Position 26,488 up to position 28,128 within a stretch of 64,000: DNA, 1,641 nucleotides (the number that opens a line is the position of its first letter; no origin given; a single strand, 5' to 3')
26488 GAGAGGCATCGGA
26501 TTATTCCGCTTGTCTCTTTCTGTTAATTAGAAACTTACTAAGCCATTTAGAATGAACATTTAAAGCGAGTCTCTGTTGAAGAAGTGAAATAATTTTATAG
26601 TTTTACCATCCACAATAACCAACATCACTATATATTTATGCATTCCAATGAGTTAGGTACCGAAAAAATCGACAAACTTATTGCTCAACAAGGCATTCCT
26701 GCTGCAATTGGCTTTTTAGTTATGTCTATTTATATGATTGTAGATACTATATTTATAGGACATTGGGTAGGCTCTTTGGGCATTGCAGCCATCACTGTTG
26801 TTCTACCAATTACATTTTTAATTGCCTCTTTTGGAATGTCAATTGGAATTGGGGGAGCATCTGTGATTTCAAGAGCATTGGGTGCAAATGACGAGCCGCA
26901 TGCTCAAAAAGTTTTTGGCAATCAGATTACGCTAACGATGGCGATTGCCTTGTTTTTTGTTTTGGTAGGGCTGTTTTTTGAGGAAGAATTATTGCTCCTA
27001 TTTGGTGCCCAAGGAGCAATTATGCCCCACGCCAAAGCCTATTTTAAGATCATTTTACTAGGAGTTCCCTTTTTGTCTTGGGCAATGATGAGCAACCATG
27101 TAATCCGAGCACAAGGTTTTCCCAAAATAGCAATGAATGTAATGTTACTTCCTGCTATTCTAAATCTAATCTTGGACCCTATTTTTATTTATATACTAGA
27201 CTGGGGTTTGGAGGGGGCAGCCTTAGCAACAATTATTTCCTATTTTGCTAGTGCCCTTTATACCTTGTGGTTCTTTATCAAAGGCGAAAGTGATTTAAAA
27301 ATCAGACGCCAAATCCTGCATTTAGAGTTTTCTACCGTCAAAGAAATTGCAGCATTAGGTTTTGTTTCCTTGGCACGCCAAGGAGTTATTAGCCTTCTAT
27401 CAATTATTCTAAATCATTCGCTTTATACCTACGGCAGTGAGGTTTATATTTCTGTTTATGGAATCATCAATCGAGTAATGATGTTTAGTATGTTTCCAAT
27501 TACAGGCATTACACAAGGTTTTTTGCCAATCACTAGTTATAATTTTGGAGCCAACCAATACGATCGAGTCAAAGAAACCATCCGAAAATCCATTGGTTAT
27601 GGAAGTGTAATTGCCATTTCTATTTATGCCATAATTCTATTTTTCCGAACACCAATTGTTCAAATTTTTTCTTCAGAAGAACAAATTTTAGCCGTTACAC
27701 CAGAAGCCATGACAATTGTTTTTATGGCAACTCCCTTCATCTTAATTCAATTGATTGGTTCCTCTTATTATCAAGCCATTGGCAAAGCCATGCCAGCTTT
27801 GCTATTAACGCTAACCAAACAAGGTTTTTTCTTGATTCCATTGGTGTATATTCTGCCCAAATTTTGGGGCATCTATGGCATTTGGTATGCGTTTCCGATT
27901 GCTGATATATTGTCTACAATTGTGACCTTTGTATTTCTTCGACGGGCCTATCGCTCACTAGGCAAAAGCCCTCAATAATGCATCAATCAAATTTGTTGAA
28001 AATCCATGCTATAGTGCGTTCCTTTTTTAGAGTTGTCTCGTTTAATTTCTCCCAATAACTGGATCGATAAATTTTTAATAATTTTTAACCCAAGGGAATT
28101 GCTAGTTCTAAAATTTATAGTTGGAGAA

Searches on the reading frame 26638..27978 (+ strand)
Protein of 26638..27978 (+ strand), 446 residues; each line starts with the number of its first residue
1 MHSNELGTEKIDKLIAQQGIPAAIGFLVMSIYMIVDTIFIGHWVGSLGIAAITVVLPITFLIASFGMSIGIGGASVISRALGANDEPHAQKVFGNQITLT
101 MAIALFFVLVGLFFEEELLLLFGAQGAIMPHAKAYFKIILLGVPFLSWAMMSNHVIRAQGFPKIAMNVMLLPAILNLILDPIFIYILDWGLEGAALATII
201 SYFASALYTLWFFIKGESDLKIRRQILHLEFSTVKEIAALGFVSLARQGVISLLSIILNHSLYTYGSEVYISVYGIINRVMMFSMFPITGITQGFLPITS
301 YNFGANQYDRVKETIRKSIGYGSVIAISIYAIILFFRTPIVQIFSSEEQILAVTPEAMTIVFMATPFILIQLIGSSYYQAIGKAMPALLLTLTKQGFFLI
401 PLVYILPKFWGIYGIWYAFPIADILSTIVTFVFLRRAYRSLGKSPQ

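Call 4: search_protein_families(library=pfam, proteins=[window:26638-27978:+])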
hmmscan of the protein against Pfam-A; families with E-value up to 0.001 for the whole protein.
window:26638-27978:+ (446 aa): 1 family
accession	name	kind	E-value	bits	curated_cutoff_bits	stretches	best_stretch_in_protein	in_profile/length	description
PF01554.23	MatE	-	1.4e-51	174.9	24.9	2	21-182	1-161/161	MatE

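Call 30: search_protein_families(library=ncbifam, proteins=[window:26638-27978:+], max_evalue=0.001)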
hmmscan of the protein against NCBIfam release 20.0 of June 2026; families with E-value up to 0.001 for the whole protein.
window:26638-27978:+ (446 aa): 10 families
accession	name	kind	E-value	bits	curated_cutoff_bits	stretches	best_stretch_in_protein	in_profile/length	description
NF007130.1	PRK09575.1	equivalog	3e-70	237.7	445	1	11-435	4-428/435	MATE family efflux transporter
TIGR00797.1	matE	subfamily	6.2e-60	203.2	147.4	1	21-416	1-396/396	MATE family efflux transporter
NF000131.1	MATE_multi_MepA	equivalog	1.8e-43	149.4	850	1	15-432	18-432/451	multidrug efflux MATE transporter MepA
NF041801.1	MATE_SolL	equivalog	1e-39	136.6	780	1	4-436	11-448/458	solanimycin export family MATE transporter SolL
NF000217.1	MATE_multi_FepA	equivalog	1.1e-38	133.5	900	1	6-434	8-435/443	multidrug efflux MATE transporter FepA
NF052396.1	MATE_WgkD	equivalog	5.8e-13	48.6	510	1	40-424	26-410/428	tryglysin-associated MATE efflux transporter WgkD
NF007562.1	PRK10189.1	equivalog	1.5e-12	47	465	1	31-241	44-263/470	EmmdR/YeeO family multidrug/toxin efflux MATE transporter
NF007690.0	PRK10367.1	equivalog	1.2e-10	40.9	409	1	12-439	8-433/441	MATE family efflux transporter DinF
NF045578.1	export_MbnM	equivalog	9.5e-09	34.7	285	1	58-289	44-271/410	methanobactin export MATE transporter MbnM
NF041358.1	GntT_guanitoxin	equivalog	1.7e-05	24.1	525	1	27-436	27-436/438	guanitoxin biosynthesis MATE family efflux transporter GntT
